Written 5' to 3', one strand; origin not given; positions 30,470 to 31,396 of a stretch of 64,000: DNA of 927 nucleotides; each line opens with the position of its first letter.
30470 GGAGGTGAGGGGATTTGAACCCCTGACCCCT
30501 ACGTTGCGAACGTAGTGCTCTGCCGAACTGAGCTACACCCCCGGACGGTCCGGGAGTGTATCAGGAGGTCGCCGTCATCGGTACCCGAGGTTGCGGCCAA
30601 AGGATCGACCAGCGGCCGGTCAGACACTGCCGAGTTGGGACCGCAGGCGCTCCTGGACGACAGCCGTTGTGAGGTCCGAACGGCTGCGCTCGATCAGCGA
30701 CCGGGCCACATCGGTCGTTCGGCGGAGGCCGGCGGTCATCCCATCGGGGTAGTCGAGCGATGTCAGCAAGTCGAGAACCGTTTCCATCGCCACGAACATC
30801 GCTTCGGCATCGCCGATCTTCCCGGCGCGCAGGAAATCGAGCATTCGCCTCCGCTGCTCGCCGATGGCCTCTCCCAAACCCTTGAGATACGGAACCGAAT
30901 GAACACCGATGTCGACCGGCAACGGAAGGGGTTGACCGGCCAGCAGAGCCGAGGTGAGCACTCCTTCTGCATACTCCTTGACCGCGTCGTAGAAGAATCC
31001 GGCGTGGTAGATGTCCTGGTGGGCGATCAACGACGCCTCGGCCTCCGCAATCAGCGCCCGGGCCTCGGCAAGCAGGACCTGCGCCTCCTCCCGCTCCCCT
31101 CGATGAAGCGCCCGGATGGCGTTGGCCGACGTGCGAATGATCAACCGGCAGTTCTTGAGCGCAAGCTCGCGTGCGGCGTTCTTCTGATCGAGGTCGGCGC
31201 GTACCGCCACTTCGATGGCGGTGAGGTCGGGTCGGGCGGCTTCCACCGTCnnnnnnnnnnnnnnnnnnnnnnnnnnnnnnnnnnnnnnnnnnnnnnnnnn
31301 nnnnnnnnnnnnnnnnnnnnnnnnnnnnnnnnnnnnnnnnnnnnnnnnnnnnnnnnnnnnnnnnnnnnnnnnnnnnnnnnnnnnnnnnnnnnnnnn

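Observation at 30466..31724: Translin-like protein and small membrane protein immediately upstream of tRNA-Ala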

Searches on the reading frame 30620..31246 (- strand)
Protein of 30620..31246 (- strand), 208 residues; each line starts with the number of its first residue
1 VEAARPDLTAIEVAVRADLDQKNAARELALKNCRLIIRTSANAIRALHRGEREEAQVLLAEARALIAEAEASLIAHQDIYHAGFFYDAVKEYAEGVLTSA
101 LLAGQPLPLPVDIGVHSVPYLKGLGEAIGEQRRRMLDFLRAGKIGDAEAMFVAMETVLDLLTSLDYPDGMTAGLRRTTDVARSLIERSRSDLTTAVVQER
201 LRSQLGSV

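Call 4: search_protein_families(library=pfam, proteins=[window:30620-31246:-], max_evalue=1)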
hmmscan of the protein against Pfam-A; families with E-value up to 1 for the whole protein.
window:30620-31246:- (208 aa): 2 families
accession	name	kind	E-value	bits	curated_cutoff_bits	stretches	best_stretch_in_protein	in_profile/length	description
PF10938.13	YfdX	-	0.017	15.6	26.6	1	41-76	6-41/149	YfdX protein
PF08590.15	DUF1771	-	0.12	13.1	28.7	1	25-71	4-50/64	Domain of unknown function (DUF1771)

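Call 5: search_protein_families(library=ncbifam, proteins=[window:30620-31246:-], max_evalue=1)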
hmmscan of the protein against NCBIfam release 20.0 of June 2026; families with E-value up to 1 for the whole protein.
window:30620-31246:- (208 aa): 7 families
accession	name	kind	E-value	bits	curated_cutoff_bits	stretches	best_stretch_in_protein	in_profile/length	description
NF011160.0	PRK14562.1-5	equivalog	2.8e-63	213.2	291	1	10-205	6-201/213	haloacid dehalogenase superfamily protein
NF011161.0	PRK14562.1-6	equivalog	7.9e-54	182.1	228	1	13-205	19-210/218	haloacid dehalogenase superfamily protein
NF011158.0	PRK14562.1-3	equivalog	2.1e-42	145.2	359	1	10-204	4-202/210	haloacid dehalogenase superfamily protein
NF011156.0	PRK14562.1-1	equivalog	4e-26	92.3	308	1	15-198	16-198/200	haloacid dehalogenase superfamily protein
NF011159.0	PRK14562.1-4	equivalog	1.3e-19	70.7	269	1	19-205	12-193/198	haloacid dehalogenase superfamily protein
NF011157.0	PRK14562.1-2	equivalog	5.2e-08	32.9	238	1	15-161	8-153/191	haloacid dehalogenase superfamily protein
TIGR00823.1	EIIA-LAC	subfamily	0.17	12.1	136.95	0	41-71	22-52/99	lactose-specific PTS transporter subunit IIA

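Call 6: search_solved_structures(query=window:30620-31246:-, max_evalue=10, show_alignments=3)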
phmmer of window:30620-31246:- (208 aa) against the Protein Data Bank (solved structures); distinct sequences matched with E-value up to 10: 7.
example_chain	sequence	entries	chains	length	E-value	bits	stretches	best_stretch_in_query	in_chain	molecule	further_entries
3zc1_A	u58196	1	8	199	6e-20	75.2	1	16-206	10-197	AFTRAX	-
3zc0_A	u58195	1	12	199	1.7e-19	73.8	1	16-206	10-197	AFTRAX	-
5jr9_B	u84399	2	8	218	0.0092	19.2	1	40-185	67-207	NEQ131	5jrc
5jr9_A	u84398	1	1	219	0.0093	19.2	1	40-185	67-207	NEQ131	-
5jr9_C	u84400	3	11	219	0.0093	19.2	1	40-185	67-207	NEQ131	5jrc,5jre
7udl_A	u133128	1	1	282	2.4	11.4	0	22-60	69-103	Designed helical repeat protein (DHR) RPB_PLP1_R6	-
7udm_A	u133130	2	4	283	3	11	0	22-60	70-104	Designed helical repeat protein (DHR) RPB_PLP1_R6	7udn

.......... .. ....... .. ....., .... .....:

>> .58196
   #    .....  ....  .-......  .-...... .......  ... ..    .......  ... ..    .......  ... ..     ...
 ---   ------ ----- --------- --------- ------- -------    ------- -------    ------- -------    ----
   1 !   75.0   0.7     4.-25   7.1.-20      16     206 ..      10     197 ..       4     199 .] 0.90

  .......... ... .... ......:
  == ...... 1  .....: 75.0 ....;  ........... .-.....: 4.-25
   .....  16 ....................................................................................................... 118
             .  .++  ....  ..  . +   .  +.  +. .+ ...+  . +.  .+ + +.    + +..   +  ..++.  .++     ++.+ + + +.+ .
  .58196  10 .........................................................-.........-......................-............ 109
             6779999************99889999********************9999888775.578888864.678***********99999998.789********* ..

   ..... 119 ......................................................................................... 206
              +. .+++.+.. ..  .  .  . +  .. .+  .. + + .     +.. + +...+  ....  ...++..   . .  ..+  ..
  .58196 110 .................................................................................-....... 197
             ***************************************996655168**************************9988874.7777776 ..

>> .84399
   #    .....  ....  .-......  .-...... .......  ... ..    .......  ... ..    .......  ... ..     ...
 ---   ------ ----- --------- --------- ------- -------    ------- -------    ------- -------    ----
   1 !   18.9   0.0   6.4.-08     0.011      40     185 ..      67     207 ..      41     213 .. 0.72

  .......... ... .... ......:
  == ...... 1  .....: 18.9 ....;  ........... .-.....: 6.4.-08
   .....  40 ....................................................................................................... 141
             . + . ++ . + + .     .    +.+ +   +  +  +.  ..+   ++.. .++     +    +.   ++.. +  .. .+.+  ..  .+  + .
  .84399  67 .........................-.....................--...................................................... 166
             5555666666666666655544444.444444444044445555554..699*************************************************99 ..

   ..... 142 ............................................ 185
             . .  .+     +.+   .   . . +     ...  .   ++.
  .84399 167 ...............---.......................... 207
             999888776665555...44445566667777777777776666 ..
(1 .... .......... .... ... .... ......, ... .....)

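Call 8: find_homologous_proteins(query=window:30620-31246:-)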
Query window:30620-31246:- (208 aa): 3230 proteins with E <= 0.001 among 5278 candidates; the best 120 are listed.
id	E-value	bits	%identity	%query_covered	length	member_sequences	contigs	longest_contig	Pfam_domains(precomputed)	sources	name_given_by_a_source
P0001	2.3e-124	430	100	100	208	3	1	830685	-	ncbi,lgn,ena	-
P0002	4.4e-109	380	88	99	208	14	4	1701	-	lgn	-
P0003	4.5e-107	374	86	99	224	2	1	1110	-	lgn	-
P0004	1.2e-106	373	85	99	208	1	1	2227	-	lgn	-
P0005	2.3e-106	372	86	100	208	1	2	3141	-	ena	-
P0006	3.9e-106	371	85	99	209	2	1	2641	-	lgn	-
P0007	4.5e-106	371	87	98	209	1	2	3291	-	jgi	-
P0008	9.3e-106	370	85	100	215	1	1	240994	-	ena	-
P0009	1.1e-105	369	85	100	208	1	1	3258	-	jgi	jgi:translin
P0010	1.1e-105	369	85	99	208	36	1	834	-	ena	-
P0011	1.7e-105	369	86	99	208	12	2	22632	-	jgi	-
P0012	2.1e-105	368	85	99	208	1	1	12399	-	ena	-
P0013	4.2e-105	367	85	99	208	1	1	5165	-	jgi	-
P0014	6.5e-105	367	85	99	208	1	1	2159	-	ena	-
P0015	8.5e-105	366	85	99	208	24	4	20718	-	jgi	jgi:translin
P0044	8.7e-89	314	76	96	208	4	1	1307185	-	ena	-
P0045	1.2e-88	314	76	97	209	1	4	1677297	-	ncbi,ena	-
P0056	2.8e-87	309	75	96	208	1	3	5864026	-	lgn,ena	-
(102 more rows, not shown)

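Call 17: find_related_loci(query=A1, collection=genome_contigs, flank=5000)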
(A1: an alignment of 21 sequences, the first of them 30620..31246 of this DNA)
Query A1 (208 aa) in genome_contigs; peptide patterns used: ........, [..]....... (x = any residue, [..] = any of these).
283 stretches matched a pattern; 239 encode a relative of the query (tblastn E <= 1e-3); the best 80 are kept; 80 distinct loci.
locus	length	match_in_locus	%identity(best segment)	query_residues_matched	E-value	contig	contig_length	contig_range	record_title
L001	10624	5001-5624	86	1-208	1e-118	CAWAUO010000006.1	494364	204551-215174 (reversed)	MAG: uncultured Actinomycetota bacterium isolate MFD03804.bin.3.97 genome assembly, contig: contig_28672, whole genome s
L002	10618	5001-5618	87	1-206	3e-117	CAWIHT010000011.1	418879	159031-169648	MAG: uncultured Actinomycetota bacterium isolate MFD03804.bin.1.164 genome assembly, contig: contig_24584, whole genome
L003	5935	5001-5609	85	6-208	5e-115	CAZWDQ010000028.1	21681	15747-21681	MAG TPA_asm: uncultured Acidimicrobiaceae bacterium isolate SRP155585_co2_192 genome assembly, contig: NODE_1105_length_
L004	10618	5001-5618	86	1-206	4e-115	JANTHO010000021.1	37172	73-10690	MAG: Acidimicrobiia bacterium isolate bin30015 c_000000000078, whole genome shotgun sequence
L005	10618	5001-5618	85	1-206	2e-114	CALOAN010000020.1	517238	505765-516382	MAG: uncultured actinomycete isolate LOGT_bin.0024 genome assembly, contig: contig_26156, whole genome shotgun sequence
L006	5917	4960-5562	86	6-206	2e-114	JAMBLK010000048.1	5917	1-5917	MAG: Actinomycetes bacterium isolate H2.bin.94 k83_199302, whole genome shotgun sequence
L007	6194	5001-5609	86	5-207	4e-114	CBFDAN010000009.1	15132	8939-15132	MAG TPA_asm: uncultured bacterium isolate SRR26215685_metabat2_9 genome assembly, contig: ERZ25073489.689, whole genome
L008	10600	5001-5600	86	6-205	1e-113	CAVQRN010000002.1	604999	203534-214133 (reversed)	MAG: uncultured Actinomycetota bacterium isolate MFD09779.bin.2.174 genome assembly, contig: contig_30157, whole genome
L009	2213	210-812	86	6-206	1e-119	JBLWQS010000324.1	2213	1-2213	MAG: Acidimicrobiia bacterium isolate Y21vigr1_06 NODE_324_length_2213_cov_3.167285, whole genome shotgun sequence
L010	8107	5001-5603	86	6-206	2e-113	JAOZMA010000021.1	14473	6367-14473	MAG: Acidimicrobiia bacterium isolate GMC2.metabat2.12 GMC2_686_length_14473_cov_8.387086, whole genome shotgun sequence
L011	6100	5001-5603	86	6-206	5e-113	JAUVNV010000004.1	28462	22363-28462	MAG: Acidimicrobiia bacterium isolate CSMAG_619 CSMAG_619_k141_562379_length_28462_cov_13.5645, whole genome shotgun seq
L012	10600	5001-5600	86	6-205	7e-113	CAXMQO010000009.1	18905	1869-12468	MAG: uncultured Saprospiraceae bacterium isolate 07C-BC-St07_bin.8.orig genome assembly, contig: k141_490502, whole geno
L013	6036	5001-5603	85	6-206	1e-112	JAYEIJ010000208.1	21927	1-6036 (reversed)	MAG: Actinomycetota bacterium isolate MAG194 MAG194_208, whole genome shotgun sequence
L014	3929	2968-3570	84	6-206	2e-113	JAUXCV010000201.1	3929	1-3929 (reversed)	MAG: Acidimicrobiia bacterium isolate CSMAG_2834 CSMAG_2834_k119_2102380_length_3929_cov_5.5197, whole genome shotgun se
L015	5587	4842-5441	85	6-205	2e-110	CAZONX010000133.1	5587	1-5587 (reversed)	MAG TPA_asm: uncultured Acidimicrobiaceae bacterium isolate SRP155585_co2_211 genome assembly, contig: NODE_14669_length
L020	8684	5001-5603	72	7-207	7e-93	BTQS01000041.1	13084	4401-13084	MAG: Acidimicrobiia bacterium BMS9Abin20 DNA, NODE_1552_length_13084, whole genome shotgun sequence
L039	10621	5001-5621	68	3-206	3e-86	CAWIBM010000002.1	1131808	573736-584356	MAG: uncultured Acidimicrobiia bacterium isolate MFD09267.bin.2.87 genome assembly, contig: contig_12947, whole genome s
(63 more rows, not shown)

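Call 19: search_protein_representatives(protein=window:30620-31246:-)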
Query: 208 residues. Proteins with E-value up to 0.001 (for the whole library): 1464; up to 1e-10: 784; up to 1e-30: 83. The best 150 are listed.
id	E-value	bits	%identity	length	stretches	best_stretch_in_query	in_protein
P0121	2.0e-74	265.9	84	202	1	52-204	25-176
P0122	8.2e-58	211.7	57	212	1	4-205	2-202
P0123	1.6e-53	197.7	49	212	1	7-207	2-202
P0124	3.7e-50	186.8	49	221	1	8-206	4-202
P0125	1.2e-47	178.5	59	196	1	7-167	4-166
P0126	8.8e-47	175.8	45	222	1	8-206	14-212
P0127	2.6e-45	170.9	47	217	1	10-203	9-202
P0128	1.0e-44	169.1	66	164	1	7-135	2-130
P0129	7.6e-44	166.2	48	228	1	7-205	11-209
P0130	1.4e-43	165.3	46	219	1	8-205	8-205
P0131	1.8e-43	165.0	51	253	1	11-182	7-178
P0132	8.4e-43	162.8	45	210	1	18-205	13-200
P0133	1.5e-42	162.0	44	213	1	8-201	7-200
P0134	7.1e-42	159.8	45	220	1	11-203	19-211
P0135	3.0e-41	157.7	46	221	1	15-203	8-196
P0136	4.9e-41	157.0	42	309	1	10-205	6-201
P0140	3.3e-39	151.1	41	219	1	5-203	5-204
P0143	1.1e-38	149.3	40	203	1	6-205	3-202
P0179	1.3e-33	132.8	44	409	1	19-205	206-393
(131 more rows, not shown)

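Call 20: find_encoding_contigs(protein=window:30620-31246:-, flank=10000, max_places=3)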
Protein window:30620-31246:- (208 aa): 5 contigs read that carry it; 3 places shown.
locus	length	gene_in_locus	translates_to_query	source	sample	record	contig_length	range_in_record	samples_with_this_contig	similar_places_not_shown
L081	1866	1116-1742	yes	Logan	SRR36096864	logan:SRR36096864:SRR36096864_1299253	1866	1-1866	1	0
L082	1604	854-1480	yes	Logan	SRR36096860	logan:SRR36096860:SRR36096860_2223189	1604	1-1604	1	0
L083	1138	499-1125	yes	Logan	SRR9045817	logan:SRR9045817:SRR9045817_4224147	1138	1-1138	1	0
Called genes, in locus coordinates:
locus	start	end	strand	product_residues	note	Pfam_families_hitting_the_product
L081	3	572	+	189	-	?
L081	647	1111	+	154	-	PF28211:GlpR (faint)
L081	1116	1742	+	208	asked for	-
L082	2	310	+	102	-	?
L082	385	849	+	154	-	PF28211:GlpR (faint)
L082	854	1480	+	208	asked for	-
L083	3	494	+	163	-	?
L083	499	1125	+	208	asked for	-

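Call 21: predict_structure(alignment_id=A1)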
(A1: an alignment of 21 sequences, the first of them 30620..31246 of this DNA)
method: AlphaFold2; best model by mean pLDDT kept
length: 208 residues; sequences in the alignment: 21
mean_pLDDT: 89.2   pTM: 0.81
mean pLDDT of the five models: 89.2, 88.1, 86.4, 85.7, 83.0
residues with pLDDT >= 90: 134; 70-90: 59; 50-70: 15; < 50: 0
segments of 3 or more residues with pLDDT < 50: none
pLDDT, mean of each block of 10 residues (from residue 1): 79 90 79 94 96 97 91 70 87 97 93 91 95 95 95 94 73 85 96 91 80
secondary structure, 60 per line:
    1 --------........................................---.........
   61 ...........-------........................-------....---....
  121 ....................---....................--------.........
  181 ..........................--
elements in order: H9-48 H52-71 H79-102 H110-113 H117-140 H144-163 H172-206

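Call 24: fold_search(model_id=the predicted structure, library=pdb)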
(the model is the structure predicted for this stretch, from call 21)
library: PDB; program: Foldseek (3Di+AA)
matches with E <= 10: 683; with E <= 0.001: 33
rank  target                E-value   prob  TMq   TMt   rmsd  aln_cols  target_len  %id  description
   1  3zc1_C                2.0e-08  1.00  0.82  0.90   1.8       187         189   32  Crystal structure of AfC3PO (released 2013-01-23)
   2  3zc0_C                4.5e-08  1.00  0.80  0.88   2.1       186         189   33  Structure of AfC3PO - duplex RNA complex (released 2013-01-23)
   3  3zc0_B                5.3e-08  1.00  0.80  0.86   2.1       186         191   33  Structure of AfC3PO - duplex RNA complex (released 2013-01-23)
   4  3zc0_A                5.5e-08  1.00  0.77  0.84   2.4       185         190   32  Structure of AfC3PO - duplex RNA complex (released 2013-01-23)
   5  3zc0_D                7.4e-08  1.00  0.79  0.87   2.1       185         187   32  Structure of AfC3PO - duplex RNA complex (released 2013-01-23)
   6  3zc1_D                1.4e-07  1.00  0.80  0.88   2.0       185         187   32  Crystal structure of AfC3PO (released 2013-01-23)
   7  3zc1_A                1.7e-07  1.00  0.75  0.81   2.9       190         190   33  Crystal structure of AfC3PO (released 2013-01-23)
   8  5jrc_A                4.9e-07  1.00  0.73  0.81   3.5       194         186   18  Crystal structure of NeC3PO in complex with ssRNA. (released 2016-09-28)
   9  5jr9_D                1.5e-06  1.00  0.74  0.82   3.4       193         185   18  Crystal structure of apo-NeC3PO (released 2016-09-28)
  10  5jre_B                1.6e-06  1.00  0.72  0.81   3.5       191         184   18  Crystal structure of NeC3PO in complex with ssDNA. (released 2016-09-28)
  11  5jr9_C                2.6e-06  1.00  0.73  0.81   3.4       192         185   18  Crystal structure of apo-NeC3PO (released 2016-09-28)
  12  5jr9_B                4.5e-06  1.00  0.73  0.81   3.4       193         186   18  Crystal structure of apo-NeC3PO (released 2016-09-28)
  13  5jr9_A                4.8e-06  1.00  0.73  0.81   3.6       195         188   18  Crystal structure of apo-NeC3PO (released 2016-09-28)
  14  3pja_K                8.4e-05  1.00  0.79  0.75   3.2       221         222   17  Crystal structure of human C3PO complex (released 2011-05-11)
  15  3pja_L                9.3e-05  1.00  0.79  0.74   3.1       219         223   17  Crystal structure of human C3PO complex (released 2011-05-11)
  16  3pja_J                1.6e-04  1.00  0.80  0.76   3.0       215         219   18  Crystal structure of human C3PO complex (released 2011-05-11)
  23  3pja_F                3.5e-04  1.00  0.76  0.74   3.4       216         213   12  Crystal structure of human C3PO complex (released 2011-05-11)
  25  3pja_I                3.9e-04  1.00  0.76  0.75   3.4       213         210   13  Crystal structure of human C3PO complex (released 2011-05-11)
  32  3pja_C                6.7e-04  1.00  0.76  0.74   3.5       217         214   12  Crystal structure of human C3PO complex (released 2011-05-11)
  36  3pja_G                1.4e-03  1.00  0.76  0.75   3.1       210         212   12  Crystal structure of human C3PO complex (released 2011-05-11)
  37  3pja_B                1.6e-03  1.00  0.69  0.66   4.5       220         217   12  Crystal structure of human C3PO complex (released 2011-05-11)
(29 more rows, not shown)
